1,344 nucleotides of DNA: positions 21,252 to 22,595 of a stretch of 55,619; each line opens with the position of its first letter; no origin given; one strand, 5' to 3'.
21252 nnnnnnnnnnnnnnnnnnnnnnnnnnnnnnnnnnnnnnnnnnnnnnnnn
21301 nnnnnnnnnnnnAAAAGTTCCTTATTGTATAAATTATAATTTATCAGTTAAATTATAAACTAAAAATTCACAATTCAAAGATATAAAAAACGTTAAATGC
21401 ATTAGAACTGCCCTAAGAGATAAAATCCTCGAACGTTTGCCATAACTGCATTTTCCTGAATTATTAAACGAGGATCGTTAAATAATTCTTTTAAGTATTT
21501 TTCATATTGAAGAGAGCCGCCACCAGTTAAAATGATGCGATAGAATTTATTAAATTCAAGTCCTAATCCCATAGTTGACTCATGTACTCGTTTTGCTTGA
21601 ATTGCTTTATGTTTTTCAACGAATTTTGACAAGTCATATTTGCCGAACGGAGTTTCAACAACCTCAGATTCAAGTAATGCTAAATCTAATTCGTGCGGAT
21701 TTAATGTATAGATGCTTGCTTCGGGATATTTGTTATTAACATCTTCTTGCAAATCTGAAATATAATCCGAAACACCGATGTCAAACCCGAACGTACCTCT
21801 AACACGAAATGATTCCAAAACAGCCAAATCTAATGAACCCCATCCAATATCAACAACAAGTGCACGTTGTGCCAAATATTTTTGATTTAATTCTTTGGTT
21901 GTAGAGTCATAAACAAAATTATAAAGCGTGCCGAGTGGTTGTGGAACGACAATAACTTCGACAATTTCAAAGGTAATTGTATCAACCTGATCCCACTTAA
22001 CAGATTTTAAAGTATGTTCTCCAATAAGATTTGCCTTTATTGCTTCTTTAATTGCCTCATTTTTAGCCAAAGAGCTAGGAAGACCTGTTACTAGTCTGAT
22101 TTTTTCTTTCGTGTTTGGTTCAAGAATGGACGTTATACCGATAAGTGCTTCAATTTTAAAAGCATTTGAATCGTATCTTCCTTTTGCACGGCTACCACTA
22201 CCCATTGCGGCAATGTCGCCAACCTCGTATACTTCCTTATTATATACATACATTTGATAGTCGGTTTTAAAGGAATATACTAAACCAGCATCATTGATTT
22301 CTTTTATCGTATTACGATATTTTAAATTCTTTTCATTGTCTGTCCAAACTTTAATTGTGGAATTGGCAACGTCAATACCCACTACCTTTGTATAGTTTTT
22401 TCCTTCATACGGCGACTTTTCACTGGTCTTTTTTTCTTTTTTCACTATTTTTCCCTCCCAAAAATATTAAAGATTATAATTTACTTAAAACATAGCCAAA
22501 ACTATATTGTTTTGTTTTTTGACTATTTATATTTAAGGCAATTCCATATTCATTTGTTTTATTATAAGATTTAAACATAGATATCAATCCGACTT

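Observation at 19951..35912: Chromosomal ParM/Alp-type actin cassette packed next to two giant bitopic GLUG/B-repeat surface proteins: candidate envelope-spanning cytoskeletal module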

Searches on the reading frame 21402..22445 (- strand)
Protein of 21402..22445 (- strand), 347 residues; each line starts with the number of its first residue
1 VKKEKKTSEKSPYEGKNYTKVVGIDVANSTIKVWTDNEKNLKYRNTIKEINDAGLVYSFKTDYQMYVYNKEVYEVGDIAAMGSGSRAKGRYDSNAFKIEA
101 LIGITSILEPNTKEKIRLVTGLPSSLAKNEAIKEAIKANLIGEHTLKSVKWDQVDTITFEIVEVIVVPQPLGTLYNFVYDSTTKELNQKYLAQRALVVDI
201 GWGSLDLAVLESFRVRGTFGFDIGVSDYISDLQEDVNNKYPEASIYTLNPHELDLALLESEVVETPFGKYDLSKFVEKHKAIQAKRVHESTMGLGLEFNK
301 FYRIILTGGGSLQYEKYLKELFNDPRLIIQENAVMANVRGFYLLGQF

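Call 4: search_protein_families(library=pfam, proteins=[window:21402-22445:-], max_evalue=0.01)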
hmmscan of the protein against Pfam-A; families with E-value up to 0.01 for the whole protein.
window:21402-22445:- (347 aa): 3 families
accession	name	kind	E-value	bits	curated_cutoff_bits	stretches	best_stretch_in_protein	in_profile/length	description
PF17989.7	ALP_N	-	7.7e-17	62.3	26.3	1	23-172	1-148/148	Actin like proteins N terminal domain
PF21522.3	MreB-like_C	-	1.5e-05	26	27.8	1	197-320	1-123/123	Archaeal actin homologue MreB-like, C-terminal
PF21523.3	ParM_N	-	0.0027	18.2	27.4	1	193-342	5-157/159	Plasmid segregation protein ParM, C-terminal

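Call 9: search_protein_families(library=phrogs, proteins=[window:21402-22445:-], max_evalue=0.01)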
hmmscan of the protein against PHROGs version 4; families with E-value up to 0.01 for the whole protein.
window:21402-22445:- (347 aa): 1 family
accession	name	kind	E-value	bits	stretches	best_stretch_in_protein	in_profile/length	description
phrog_691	-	DNA, RNA and nucleotide metabolism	3.2e-41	142.6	1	19-346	3-323/329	partition protein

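Call 13: find_homologous_proteins(query=window:21402-22445:-, max_evalue=0.00001)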
Query window:21402-22445:- (347 aa): 144 proteins with E <= 0.00001 among 3828 candidates; the best 120 are listed.
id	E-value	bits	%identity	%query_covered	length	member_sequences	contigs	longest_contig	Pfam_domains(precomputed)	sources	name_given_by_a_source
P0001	7.4e-225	763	100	100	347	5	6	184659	PF17989.8,PF21522.4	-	-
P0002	4.1e-183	626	80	100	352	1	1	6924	PF17989.8,PF21523.4,PF21522.4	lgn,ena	-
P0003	1.8e-181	621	81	99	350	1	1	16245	PF17989.8,PF21522.4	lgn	-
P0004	1.3e-180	618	79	98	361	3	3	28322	PF17989.8,PF21522.4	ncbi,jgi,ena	-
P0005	3.6e-178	610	79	100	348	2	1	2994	PF17989.8,PF21523.4,PF21522.4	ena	-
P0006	1.9e-177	608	79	100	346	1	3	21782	PF17989.8,PF21523.4,PF21522.4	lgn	-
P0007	6.0e-177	606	80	98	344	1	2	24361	PF17989.8,PF21522.4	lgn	-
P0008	8.1e-176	602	78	99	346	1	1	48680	PF17989.8,PF21522.4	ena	-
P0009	4.0e-175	600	77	100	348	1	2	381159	PF17989.8,PF21523.4,PF21522.4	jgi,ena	-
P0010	1.5e-174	598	76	99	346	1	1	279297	PF17989.8,PF21523.4,PF21522.4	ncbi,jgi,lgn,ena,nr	ncbi:MAG: ParM/StbA family protein [Firmicutes bacterium]|nr:ParM/StbA family protein [Bacillota bac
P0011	2.4e-173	594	76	99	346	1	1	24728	PF17989.8,PF21523.4,PF21522.4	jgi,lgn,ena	-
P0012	3.4e-171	587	76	100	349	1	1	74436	PF17989.8,PF21523.4,PF21522.4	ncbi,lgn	-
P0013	4.0e-171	587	76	99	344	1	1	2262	PF17989.8,PF21522.4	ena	-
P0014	5.0e-169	580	74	100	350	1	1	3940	PF17989.8,PF21522.4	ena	-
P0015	9.7e-169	579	75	99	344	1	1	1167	PF17989.8,PF21522.4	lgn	-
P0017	9.2e-168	576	73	100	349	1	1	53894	PF17989.8,PF21522.4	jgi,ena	-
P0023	1.3e-166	572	72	100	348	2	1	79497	PF17989.8,PF21522.4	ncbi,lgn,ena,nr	ncbi:MAG: ParM/StbA family protein [Firmicutes bacterium]|nr:ParM/StbA family protein [Bacillota bac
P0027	1.5e-165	568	72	100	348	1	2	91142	PF17989.8,PF21522.4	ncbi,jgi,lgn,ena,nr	ncbi:MAG: ParM/StbA family protein [Firmicutes bacterium]|nr:ParM/StbA family protein [Bacillota bac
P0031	7.4e-164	563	72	99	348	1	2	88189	PF17989.8,PF21522.4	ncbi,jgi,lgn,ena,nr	ncbi:MAG: ParM/StbA family protein [Firmicutes bacterium]|nr:ParM/StbA family protein [Bacillota bac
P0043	3.5e-150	518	65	99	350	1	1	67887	PF17989.8,PF21523.4,PF21522.4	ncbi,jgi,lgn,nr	ncbi:MAG: ParM/StbA family protein [Christensenellaceae bacterium]|jgi:plasmid segregation protein P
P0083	2.0e-135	469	61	99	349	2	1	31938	PF22128.3,PF17989.8,PF21522.4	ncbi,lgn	-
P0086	5.0e-134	465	64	95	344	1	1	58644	PF17989.8,PF21522.4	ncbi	-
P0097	2.3e-131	456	61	94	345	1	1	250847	PF17989.8,PF21522.4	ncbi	-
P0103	3.0e-129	449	58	100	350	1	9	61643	PF17989.8,PF21522.4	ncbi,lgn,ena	-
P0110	5.0e-125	435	55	100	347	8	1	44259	PF17989.8,PF21523.4,PF21522.4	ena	-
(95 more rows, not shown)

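Call 14: find_related_loci(query=window:21402-22445:-, collection=genome_contigs, flank=10000)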
Query window:21402-22445:- (347 aa) in genome_contigs; peptide patterns used: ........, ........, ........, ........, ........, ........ (x = any residue, [..] = any of these).
77 stretches matched a pattern; 20 encode a relative of the query (tblastn E <= 1e-3); 20 distinct loci.
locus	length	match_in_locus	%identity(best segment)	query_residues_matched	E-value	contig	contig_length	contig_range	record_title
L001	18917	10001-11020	79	8-347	0e+0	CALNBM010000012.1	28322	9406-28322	MAG TPA_asm: uncultured Clostridia bacterium isolate SRR1561989_bin.6_CONCOCT_v1.1_MAG genome assembly, contig: ERZ72402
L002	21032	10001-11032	76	5-347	0e+0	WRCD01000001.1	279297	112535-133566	MAG: Bacillota bacterium isolate Lab288P3bin111 Ga0123353_10000007, whole genome shotgun sequence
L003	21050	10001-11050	66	1-347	7e-156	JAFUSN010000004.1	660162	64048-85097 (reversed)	MAG: Clostridia bacterium isolate RGIG4786 Roe_deer_Reticulum-3__c2114, whole genome shotgun sequence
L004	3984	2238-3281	65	2-347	5e-160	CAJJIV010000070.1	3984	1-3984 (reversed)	MAG TPA_asm: uncultured Clostridiales bacterium isolate ERR321651-bin.10 genome assembly, contig: NODE_14464_length_3984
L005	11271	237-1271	67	4-347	5e-154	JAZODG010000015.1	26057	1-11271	MAG: Clostridia bacterium isolate T1900044752_TS20190418.MAGScoT_cleanbin_000031 SGB_2246_k141_1327450, whole genome sho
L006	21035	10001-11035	67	9-347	1e-153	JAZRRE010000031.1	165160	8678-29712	MAG: Clostridia bacterium isolate T1900045356_YK20190046.MAGScoT_cleanbin_000018 SGB_6793_k141_1106613, whole genome sho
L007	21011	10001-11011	67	14-347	1e-153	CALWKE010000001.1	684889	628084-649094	MAG: uncultured Clostridia bacterium isolate BRZ_C__bin58 genome assembly, contig: BRZ_C__NODE_3_length_684889_cov_30.05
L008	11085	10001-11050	66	4-347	8e-154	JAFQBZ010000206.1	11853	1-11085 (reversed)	MAG: Clostridia bacterium isolate RGIG1681 Goat_Cecum-2__c835926, whole genome shotgun sequence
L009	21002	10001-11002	68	17-347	3e-153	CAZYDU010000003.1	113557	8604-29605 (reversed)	MAG TPA_asm: uncultured Lachnospiraceae bacterium isolate SRP313737_co1_387 genome assembly, contig: NODE_235_length_113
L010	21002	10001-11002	68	17-347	2e-153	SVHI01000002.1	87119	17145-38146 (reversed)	MAG: Clostridiales bacterium isolate SIG380 NODE_1340_length_87119_cov_3.166314, whole genome shotgun sequence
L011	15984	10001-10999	68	18-347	3e-153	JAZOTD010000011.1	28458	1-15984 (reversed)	MAG: Clostridia bacterium isolate T1900045541_YK20190235.MAGScoT_cleanbin_000034 SGB_7808_k141_899528, whole genome shot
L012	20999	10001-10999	68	18-347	1e-153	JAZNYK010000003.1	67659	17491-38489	MAG: Clostridia bacterium isolate T1900044776_TS20190242.MAGScoT_cleanbin_000024 SGB_2482_k141_469867, whole genome shot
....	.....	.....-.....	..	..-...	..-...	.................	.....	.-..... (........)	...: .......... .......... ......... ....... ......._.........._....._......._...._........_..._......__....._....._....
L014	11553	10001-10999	68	18-347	2e-152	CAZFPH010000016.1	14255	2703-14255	MAG TPA_asm: uncultured Lachnospiraceae bacterium isolate SRP315200_co1_290 genome assembly, contig: NODE_8787_length_14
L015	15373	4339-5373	66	9-347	8e-152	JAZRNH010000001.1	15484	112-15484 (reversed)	MAG: Clostridia bacterium isolate T1900045411_YK20190101.MAGScoT_cleanbin_000012 SGB_7011_k141_1521820, whole genome sho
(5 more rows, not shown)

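Call 21: search_dna_similar(query=window:21402-22445:-, collection=plasmids, mode=protein, max_rows=15)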
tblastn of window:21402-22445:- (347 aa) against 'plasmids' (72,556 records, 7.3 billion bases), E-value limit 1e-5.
Records with a match: 61; places in all: 61; records where one place covers at least 80% of the query: 18.
Best place of each record, by identity: <60% 61.
By first word of the organism name: Vibrio 23; Bacillus 13; Cupriavidus 9; Lactobacillus 2; Lactiplantibacillus 2; Secundilactobacillus 2; Photobacterium 2; Mycoplasmatota 1; Paenibacillus 1; Aneurinibacillus 1; and 5 more.
By predicted mobility (MOB-suite, as given by PLSDB): conjugative 37; non-mobilizable 18; mobilizable 6.
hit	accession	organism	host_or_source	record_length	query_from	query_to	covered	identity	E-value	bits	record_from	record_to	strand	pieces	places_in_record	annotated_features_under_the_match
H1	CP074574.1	Mycoplasmatota bacterium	single cell,cold seep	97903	20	346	94%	35.6%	2e-44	170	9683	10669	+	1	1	ParM/StbA family protein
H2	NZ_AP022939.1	Bacillus cereus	-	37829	21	343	93%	27.6%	5e-13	77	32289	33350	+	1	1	ParM/StbA family protein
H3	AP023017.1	Bacillus cereus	-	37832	21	343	93%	27.6%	5e-13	77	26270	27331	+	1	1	hypothetical protein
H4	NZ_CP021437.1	Bacillus thuringiensis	soil sample,soil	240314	20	347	95%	27.1%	2e-9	67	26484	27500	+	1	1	ParM/StbA family protein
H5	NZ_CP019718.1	Paenibacillus larvae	honeybees,cell culture,foul brood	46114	15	345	95%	26.4%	1e-19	97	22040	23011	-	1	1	ParM/StbA family protein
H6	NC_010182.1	Bacillus mycoides KBAB4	-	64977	22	341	92%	26.5%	1e-20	100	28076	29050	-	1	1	ParM/StbA family protein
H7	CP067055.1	Bacillus mycoides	soil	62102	22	341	92%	25.9%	3e-16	87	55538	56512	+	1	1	ParM/StbA family protein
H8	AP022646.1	Bacillus wiedmannii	-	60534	22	341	92%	25.6%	6e-17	89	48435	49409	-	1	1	hypothetical protein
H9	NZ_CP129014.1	Bacillus carboniphilus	-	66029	21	345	94%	25.1%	4e-17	90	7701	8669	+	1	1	ParM/StbA family protein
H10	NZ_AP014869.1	Bacillus thuringiensis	-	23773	19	347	95%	24.1%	8e-6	56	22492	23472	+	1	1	plasmid segregation protein ParM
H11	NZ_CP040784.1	Bacillus thuringiensis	whole organism,soil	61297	22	341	92%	24.4%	7e-15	83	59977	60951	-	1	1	ParM/StbA family protein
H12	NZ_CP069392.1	Bacillus velezensis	cell culture,saltpan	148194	18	347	95%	22.7%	3e-6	57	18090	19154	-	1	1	hypothetical protein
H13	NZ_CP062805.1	Cupriavidus basilensis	Cell culture,Sediment of a freshwater ...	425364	67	346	81%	26.6%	3e-6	57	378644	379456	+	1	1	PRTRC system protein D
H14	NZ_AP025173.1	Cupriavidus sp. P-10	-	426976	67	346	81%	26.6%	3e-6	57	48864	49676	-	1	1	PRTRC system protein D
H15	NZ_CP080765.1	Aneurinibacillus thermoaerophilus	compost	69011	64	345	81%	26.4%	3e-8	63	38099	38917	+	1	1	plasmid segregation protein ParM domain-containing protein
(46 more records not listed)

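Call 22: search_dna_similar(query=window:21402-22445:-, collection=phages, mode=protein, max_rows=15)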
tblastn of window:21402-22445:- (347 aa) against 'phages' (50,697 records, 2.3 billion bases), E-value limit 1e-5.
Records with a match: 2; places in all: 2; records where one place covers at least 80% of the query: 1.
Best place of each record, by identity: <60% 2.
By first word of the organism name: Paenibacillus 2.
By host as written in the record: Paenibacillus larvae Pl02-27 1; Paenibacillus larvae SV21 1.
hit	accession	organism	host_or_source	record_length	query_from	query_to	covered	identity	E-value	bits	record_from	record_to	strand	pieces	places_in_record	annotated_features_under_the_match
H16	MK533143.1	Paenibacillus phage vB_PlaP_API480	Paenibacillus larvae Pl02-27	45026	15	345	95%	26.1%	6e-20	97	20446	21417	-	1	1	DNA-binding protein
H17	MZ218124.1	Paenibacillus phage SV21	Paenibacillus larvae SV21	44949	15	241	65%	27.3%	2e-10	68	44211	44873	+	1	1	DNA-binding protein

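Call 23: get_annotated_region(hit=H1, flank=6000)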
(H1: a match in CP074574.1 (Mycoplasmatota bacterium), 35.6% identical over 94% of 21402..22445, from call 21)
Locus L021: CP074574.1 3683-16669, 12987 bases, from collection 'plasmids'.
description: Mycoplasmatota bacterium strain zrk4 plasmid unnamed, complete sequence
organism: Mycoplasmatota bacterium (NCBI taxid 2231116)
taxonomy: Bacteria; Mycoplasmatota; ; ; ; ; Mycoplasmatota bacterium
host: -; source: single cell,cold seep; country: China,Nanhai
typing (MOB-suite, as given by PLSDB): non-mobilizable
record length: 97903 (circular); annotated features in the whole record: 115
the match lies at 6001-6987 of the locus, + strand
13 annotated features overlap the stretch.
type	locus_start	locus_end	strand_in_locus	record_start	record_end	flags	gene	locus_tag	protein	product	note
CDS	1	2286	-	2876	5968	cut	-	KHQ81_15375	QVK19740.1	type IV secretory system conjugative DNA transfer family protein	-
CDS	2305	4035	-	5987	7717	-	-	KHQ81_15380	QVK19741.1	hypothetical protein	-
CDS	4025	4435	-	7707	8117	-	-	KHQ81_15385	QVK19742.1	hypothetical protein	-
CDS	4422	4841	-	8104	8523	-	-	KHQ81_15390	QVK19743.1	hypothetical protein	-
CDS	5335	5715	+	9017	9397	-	-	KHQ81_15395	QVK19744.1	hypothetical protein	-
CDS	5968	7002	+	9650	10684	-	-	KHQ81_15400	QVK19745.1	ParM/StbA family protein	-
CDS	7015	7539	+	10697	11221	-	-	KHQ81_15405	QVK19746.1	hypothetical protein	-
CDS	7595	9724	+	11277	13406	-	-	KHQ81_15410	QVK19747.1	topoisomerase C-terminal repeat-containing protein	-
CDS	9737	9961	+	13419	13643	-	-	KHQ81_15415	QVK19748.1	hypothetical protein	-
CDS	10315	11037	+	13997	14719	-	-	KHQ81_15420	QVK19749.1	hypothetical protein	-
CDS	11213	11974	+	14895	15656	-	-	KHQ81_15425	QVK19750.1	hypothetical protein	-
CDS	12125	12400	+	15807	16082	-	-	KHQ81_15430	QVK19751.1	hypothetical protein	-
CDS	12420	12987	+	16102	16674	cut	-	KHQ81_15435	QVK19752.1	hypothetical protein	-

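Call 26: search_solved_structures(query=window:21402-22445:-, max_evalue=0.01)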
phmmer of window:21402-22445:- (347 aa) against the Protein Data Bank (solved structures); distinct sequences matched with E-value up to 0.01: 2.
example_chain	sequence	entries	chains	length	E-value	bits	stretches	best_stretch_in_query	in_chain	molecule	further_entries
9rmi_G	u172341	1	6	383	0.0009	21.9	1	67-228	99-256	CorM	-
4apw_A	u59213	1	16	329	0.004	19.7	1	35-175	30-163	ALP12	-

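Call 35: find_encoding_contigs(protein=P0009, flank=10000, max_places=2)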
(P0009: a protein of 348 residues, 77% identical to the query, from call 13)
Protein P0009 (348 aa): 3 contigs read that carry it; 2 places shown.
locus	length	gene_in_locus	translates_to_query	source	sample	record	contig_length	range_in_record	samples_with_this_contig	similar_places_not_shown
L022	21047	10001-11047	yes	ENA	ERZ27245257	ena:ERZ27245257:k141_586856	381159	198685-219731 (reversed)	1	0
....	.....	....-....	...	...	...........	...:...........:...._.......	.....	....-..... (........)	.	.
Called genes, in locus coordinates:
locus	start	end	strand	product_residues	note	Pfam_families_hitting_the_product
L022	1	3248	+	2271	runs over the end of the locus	PF07581:Glug (faint)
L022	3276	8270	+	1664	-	PF18998:Flg_new_2 (faint)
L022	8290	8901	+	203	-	-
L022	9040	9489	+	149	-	-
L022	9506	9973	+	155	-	-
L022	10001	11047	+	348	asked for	PF17989:ALP_N, PF21523:ParM_N (faint), PF21522:MreB-like_C (weak)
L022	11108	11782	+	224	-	-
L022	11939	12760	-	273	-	-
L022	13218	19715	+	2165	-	PF02368:Big_2, PF00041:fn3 (faint)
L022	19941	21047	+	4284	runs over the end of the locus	-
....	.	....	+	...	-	?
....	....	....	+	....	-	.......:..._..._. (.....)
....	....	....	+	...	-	-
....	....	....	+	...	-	-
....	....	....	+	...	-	-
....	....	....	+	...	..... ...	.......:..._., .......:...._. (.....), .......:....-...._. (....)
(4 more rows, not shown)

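Call 36: find_encoding_contigs(protein=P0008, flank=10000, max_places=2)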
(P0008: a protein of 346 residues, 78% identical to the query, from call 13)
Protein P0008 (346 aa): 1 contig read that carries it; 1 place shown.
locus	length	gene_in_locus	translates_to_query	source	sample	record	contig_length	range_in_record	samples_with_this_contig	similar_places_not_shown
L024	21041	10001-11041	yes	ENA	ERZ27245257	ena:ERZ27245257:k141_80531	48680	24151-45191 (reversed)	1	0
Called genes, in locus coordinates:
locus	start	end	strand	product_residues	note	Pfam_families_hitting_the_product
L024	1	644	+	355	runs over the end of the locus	PF01728:FtsJ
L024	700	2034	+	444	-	PF00089:Trypsin, PF13365:Trypsin_2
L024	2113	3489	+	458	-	PF02441:Flavoprotein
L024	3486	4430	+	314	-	PF01118:Semialdhyde_dh, PF02774:Semialdhyde_dhC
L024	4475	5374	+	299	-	PF00701:DHDPS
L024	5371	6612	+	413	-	PF00696:AA_kinase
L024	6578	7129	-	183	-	-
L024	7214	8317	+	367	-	PF00465:Fe-ADH, PF13685:Fe-ADH_2 (weak), PF25137:ADH_Fe_C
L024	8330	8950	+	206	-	-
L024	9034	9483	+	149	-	-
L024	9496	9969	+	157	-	-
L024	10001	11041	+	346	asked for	PF17989:ALP_N, PF21522:MreB-like_C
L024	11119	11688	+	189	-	-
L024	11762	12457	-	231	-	-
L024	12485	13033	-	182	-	-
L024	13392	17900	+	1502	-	PF09479:Flg_new, PF13306:LRR_5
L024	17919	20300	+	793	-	PF00005:ABC_tran, PF02463:SMC_N (faint), PF13304:AAA_21 (faint), PF02687:FtsX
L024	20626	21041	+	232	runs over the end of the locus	PF03006:HlyIII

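Call 38: find_encoding_contigs(protein=P0023, flank=10000, max_places=1)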
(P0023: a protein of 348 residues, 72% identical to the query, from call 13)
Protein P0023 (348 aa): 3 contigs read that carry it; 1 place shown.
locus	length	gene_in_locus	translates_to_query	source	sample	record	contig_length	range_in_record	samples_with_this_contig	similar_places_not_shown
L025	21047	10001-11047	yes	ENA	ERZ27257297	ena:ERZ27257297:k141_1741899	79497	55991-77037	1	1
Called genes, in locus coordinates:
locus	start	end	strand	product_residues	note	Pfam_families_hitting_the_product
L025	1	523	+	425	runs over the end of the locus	-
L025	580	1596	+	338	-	PF00044:Gp_dh_N, PF02800:Gp_dh_C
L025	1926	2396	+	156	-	-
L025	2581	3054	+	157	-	-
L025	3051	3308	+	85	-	PF12636:DUF3781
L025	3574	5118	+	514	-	PF01554:MatE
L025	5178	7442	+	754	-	PF18998:Flg_new_2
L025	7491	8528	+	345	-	PF00465:Fe-ADH, PF13685:Fe-ADH_2 (faint), PF25137:ADH_Fe_C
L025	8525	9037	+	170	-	-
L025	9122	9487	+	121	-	-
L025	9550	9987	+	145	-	-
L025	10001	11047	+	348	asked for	PF17989:ALP_N, PF21522:MreB-like_C (weak)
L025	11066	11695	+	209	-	-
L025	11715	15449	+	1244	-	PF09479:Flg_new (faint)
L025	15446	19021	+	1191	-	-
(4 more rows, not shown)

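Call 39: find_encoding_contigs(protein=P0027, flank=10000, max_places=1)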
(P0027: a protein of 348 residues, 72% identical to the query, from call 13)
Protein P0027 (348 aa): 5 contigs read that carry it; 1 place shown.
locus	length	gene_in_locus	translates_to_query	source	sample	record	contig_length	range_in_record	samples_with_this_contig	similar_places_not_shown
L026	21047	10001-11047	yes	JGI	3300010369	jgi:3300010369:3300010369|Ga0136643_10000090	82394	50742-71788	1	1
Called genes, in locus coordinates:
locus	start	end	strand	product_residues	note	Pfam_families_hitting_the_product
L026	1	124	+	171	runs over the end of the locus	PF01551:Peptidase_M23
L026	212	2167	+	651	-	PF09479:Flg_new (faint)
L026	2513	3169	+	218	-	-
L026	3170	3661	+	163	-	-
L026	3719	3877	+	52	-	-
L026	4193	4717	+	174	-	PF13328:HD_4, PF01966:HD (weak)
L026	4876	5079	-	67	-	PF12844:HTH_19, PF13560:HTH_31, PF13443:HTH_26 (weak), PF01381:HTH_3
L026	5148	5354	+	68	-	-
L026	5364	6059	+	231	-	PF04239:DUF421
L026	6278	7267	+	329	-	-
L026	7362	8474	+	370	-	PF00465:Fe-ADH, PF25137:ADH_Fe_C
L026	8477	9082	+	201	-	-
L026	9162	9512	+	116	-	-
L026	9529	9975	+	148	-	-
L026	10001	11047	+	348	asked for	PF17989:ALP_N, PF21522:MreB-like_C (weak)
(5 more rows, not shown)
